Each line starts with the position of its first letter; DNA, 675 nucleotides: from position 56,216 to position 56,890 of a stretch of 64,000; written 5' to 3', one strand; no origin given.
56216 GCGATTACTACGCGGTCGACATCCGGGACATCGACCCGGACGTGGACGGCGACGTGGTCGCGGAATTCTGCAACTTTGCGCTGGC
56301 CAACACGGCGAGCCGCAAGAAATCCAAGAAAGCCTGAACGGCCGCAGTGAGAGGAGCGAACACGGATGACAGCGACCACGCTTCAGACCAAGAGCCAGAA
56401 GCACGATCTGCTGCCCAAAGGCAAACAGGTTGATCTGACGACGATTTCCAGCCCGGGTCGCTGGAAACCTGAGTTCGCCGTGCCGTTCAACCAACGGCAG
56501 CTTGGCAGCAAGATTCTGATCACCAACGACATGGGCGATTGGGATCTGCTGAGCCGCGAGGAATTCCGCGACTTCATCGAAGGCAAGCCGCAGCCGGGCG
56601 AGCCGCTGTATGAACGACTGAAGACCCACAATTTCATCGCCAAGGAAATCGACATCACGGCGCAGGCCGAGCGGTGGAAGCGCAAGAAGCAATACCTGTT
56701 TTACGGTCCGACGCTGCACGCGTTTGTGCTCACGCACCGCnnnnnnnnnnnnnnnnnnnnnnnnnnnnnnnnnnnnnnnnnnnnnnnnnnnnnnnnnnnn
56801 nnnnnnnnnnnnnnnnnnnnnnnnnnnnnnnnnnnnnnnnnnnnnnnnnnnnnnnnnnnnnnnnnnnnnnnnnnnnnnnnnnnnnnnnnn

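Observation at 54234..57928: Compact cassette: two radical-SAM/SPASM enzymes flanking two paralogous small poly-lysine-tailed proteins (candidate undescribed peptide/protein-modification system)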

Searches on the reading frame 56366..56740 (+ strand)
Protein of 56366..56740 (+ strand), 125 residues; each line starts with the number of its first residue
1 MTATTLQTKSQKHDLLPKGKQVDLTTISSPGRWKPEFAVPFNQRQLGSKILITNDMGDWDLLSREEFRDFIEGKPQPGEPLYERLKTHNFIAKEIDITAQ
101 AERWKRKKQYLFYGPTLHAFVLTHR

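Call 78: predict_structure(protein=window:56366-56740:+)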
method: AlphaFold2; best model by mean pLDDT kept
length: 125 residues; sequences in the alignment: 1
mean_pLDDT: 40.8   pTM: 0.35
mean pLDDT of the five models: 40.8, 37.0, 36.4, 35.3, 34.3
residues with pLDDT >= 90: 0; 70-90: 0; 50-70: 33; < 50: 92
segments of 3 or more residues with pLDDT < 50: 1-48, 80-83, 85-119, 121-125
pLDDT, mean of each block of 10 residues (from residue 1): 29 29 29 30 42 55 61 55 46 42 33 37 44
secondary structure, 60 per line:
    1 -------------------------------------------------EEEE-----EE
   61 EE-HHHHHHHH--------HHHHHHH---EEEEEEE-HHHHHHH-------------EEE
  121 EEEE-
elements in order: E50-53 E59-62 H64-71 H80-86 E90-96 H98-104 E118-124

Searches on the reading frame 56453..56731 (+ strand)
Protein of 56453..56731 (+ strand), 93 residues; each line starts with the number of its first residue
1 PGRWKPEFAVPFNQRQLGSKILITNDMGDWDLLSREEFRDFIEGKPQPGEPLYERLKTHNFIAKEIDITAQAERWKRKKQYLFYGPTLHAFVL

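Call 67: search_solved_structures(query=A5, max_evalue=10, show_alignments=2)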
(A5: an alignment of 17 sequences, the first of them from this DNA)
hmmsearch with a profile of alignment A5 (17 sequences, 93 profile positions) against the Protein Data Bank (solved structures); distinct sequences matched with E-value up to 10: 2.
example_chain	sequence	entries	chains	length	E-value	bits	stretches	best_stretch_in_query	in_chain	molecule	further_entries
1t0f_C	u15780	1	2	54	1.3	12.9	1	29-72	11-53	Transposon Tn7 transposition protein tnsC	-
6n7p_C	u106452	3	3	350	5.4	10.9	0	46-78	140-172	U1 small nuclear ribonucleoprotein A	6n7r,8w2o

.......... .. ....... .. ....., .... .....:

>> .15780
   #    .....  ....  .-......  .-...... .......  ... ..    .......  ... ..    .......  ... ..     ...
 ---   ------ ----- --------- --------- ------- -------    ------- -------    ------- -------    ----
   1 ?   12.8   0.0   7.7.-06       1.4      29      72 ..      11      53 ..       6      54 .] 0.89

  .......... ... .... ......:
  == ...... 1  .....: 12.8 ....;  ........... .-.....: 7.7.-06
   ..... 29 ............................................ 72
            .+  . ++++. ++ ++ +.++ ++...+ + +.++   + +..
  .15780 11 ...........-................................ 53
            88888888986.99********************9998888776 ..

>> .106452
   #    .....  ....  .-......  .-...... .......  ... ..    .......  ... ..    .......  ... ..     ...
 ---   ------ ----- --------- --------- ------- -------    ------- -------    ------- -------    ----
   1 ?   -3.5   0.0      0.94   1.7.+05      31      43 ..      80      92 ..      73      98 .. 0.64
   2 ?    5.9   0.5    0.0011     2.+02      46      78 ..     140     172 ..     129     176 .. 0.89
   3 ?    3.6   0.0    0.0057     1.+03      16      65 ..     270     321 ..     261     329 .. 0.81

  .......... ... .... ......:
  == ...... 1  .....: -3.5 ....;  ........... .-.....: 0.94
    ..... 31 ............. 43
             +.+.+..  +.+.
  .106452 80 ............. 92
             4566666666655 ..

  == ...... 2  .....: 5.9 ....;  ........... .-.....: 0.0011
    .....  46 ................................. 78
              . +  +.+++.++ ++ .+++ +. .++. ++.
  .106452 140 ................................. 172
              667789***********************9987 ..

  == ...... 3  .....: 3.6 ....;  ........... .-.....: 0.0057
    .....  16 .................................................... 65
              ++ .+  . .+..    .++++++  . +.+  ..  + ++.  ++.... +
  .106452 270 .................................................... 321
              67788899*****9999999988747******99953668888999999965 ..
